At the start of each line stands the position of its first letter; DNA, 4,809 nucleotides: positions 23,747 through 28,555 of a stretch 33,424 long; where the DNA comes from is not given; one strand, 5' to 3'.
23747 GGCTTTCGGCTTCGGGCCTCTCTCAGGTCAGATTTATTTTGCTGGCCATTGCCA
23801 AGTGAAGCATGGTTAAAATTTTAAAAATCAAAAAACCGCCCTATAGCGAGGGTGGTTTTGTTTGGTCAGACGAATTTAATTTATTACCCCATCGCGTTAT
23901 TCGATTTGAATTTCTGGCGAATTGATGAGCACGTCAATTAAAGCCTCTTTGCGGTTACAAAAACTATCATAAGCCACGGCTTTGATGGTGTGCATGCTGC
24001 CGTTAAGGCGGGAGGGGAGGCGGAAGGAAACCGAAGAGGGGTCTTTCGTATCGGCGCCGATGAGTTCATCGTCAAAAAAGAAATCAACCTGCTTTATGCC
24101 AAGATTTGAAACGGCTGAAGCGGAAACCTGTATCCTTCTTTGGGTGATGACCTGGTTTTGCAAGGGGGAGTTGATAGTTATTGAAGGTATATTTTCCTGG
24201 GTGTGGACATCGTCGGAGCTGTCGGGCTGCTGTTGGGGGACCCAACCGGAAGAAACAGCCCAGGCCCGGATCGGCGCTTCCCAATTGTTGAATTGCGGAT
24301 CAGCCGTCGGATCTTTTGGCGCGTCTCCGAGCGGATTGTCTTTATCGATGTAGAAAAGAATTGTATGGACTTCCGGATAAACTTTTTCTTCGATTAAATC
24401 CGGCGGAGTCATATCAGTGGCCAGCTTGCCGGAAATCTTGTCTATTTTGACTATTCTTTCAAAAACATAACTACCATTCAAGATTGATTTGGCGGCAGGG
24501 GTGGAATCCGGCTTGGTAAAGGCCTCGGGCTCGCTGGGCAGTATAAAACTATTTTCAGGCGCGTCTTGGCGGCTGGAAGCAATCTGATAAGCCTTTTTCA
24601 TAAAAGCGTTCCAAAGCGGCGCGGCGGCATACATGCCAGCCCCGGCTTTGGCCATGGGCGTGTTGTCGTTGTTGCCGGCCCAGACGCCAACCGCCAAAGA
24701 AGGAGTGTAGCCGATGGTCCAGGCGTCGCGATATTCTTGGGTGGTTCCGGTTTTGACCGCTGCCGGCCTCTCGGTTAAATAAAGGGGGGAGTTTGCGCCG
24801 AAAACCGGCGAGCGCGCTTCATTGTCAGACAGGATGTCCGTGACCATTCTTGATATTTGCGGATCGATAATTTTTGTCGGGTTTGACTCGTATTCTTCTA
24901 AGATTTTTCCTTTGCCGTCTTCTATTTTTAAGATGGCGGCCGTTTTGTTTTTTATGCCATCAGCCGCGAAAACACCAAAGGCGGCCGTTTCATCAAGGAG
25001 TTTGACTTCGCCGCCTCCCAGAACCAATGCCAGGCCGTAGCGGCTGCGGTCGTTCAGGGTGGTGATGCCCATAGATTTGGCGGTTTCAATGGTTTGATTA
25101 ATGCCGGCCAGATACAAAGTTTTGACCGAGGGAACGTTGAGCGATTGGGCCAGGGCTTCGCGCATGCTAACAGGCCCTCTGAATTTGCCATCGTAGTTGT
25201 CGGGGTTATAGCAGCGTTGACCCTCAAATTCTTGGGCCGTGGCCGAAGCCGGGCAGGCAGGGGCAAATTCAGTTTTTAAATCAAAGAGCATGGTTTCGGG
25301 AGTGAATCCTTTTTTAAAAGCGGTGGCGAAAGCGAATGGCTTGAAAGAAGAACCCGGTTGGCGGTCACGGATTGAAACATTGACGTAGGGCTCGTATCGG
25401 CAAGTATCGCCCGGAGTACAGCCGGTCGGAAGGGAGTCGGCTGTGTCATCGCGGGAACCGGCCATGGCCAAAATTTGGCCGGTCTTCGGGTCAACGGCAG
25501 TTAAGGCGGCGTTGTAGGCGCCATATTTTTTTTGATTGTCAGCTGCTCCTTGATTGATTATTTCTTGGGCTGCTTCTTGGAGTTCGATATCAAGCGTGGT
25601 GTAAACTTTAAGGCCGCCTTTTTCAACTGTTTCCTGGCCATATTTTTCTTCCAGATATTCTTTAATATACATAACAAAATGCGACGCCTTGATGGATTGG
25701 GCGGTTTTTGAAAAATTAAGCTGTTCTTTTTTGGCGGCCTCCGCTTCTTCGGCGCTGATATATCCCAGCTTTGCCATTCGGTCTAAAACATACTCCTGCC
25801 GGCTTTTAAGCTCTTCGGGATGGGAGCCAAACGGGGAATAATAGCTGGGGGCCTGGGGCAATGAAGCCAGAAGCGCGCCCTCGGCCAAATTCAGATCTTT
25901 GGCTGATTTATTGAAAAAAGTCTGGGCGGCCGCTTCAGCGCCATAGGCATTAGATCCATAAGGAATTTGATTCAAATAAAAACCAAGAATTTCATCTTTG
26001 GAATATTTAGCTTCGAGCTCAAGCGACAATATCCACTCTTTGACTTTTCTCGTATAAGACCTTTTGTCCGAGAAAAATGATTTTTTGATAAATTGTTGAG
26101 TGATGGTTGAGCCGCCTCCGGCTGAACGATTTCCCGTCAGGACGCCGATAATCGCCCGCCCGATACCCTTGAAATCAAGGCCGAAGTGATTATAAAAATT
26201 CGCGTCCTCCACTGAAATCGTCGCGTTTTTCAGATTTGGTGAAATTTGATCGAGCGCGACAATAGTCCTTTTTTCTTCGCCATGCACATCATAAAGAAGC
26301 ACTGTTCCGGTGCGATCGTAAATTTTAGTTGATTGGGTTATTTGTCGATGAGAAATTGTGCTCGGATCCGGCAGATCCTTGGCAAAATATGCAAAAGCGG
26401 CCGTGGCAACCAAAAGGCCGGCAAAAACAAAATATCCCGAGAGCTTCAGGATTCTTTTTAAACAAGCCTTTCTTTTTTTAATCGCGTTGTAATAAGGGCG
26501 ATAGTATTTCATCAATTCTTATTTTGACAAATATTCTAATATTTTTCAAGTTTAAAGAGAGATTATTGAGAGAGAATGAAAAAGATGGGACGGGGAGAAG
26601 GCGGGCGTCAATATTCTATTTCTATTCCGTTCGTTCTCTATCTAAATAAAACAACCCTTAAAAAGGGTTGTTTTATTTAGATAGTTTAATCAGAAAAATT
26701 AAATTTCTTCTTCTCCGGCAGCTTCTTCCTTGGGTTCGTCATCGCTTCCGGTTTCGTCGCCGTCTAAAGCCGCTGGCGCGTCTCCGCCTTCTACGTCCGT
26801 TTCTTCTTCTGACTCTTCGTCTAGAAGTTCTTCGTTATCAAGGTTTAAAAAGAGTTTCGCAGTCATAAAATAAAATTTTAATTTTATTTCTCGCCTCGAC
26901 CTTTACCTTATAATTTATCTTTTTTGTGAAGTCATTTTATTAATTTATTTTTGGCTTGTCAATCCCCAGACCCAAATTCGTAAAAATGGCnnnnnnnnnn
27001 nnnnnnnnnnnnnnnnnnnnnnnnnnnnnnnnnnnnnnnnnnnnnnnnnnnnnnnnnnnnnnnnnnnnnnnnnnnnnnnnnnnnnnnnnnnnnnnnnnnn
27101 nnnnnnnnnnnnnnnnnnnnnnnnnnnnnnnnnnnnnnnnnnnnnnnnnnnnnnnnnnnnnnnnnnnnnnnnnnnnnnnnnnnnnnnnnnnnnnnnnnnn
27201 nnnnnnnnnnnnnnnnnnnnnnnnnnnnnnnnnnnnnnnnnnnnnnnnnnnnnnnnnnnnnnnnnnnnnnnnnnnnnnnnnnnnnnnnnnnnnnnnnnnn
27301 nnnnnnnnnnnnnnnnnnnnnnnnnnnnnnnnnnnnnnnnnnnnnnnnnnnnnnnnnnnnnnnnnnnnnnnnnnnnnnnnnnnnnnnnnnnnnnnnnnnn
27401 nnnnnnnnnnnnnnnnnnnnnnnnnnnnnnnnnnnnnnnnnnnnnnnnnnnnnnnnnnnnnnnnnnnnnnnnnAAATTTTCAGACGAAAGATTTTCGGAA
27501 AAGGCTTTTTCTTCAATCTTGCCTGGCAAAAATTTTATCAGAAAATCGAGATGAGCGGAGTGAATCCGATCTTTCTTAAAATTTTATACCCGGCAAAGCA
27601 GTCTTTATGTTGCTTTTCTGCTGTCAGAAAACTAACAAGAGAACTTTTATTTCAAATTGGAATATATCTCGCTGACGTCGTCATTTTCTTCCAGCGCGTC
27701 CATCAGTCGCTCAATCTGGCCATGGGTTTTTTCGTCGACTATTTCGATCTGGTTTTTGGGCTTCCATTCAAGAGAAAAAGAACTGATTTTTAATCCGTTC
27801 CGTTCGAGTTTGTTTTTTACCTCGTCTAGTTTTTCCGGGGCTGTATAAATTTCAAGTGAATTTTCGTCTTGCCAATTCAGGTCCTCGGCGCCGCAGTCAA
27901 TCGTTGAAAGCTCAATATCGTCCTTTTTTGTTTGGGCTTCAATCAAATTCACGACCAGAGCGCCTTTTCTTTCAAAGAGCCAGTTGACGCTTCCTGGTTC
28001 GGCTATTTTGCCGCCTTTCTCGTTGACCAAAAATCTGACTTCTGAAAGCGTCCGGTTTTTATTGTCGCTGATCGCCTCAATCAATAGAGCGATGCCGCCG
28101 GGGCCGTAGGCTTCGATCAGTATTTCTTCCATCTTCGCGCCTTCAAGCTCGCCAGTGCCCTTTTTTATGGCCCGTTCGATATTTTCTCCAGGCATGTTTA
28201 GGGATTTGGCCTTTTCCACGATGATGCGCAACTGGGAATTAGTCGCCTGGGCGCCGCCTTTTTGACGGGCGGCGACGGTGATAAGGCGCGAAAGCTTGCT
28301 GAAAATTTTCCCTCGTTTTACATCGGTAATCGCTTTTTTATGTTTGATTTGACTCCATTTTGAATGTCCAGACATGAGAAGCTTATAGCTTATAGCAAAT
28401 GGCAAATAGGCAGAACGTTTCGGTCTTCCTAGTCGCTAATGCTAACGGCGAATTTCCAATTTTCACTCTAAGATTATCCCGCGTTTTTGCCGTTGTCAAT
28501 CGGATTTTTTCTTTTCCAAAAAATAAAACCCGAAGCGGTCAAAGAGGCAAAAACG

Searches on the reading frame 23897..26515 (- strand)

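Call 60: search_protein_families(library=pfam, proteins=[window:23897-26515:-], max_evalue=0.00001)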
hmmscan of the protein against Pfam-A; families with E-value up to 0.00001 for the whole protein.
window:23897-26515:- (872 aa): 3 families
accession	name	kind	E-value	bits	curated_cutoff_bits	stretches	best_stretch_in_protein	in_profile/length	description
PF00912.28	Transgly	-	1.2e-62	210.9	27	1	77-247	8-177/178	Transglycosylase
PF00905.27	Transpeptidase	-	3.6e-16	59.7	22.1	1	338-639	3-298/299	Penicillin binding protein transpeptidase domain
PF17957.7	Big_7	-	9.7e-13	49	24.1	1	777-846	1-70/70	Bacterial Ig domain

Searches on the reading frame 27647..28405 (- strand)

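Call 60: search_protein_families(library=pfam, proteins=[window:27647-28405:-], max_evalue=0.00001)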
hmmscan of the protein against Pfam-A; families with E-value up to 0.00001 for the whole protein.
window:27647-28405:- (252 aa): 2 families
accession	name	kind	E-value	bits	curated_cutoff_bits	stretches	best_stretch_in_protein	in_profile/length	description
PF01709.26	Transcrip_reg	-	2.3e-50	170.9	27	1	92-251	1-160/160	TACO1/YebC second and third domain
PF20772.2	TACO1_YebC_N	-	1.9e-28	99.1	36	1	15-86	1-73/73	TACO1/YebC protein N-terminal domain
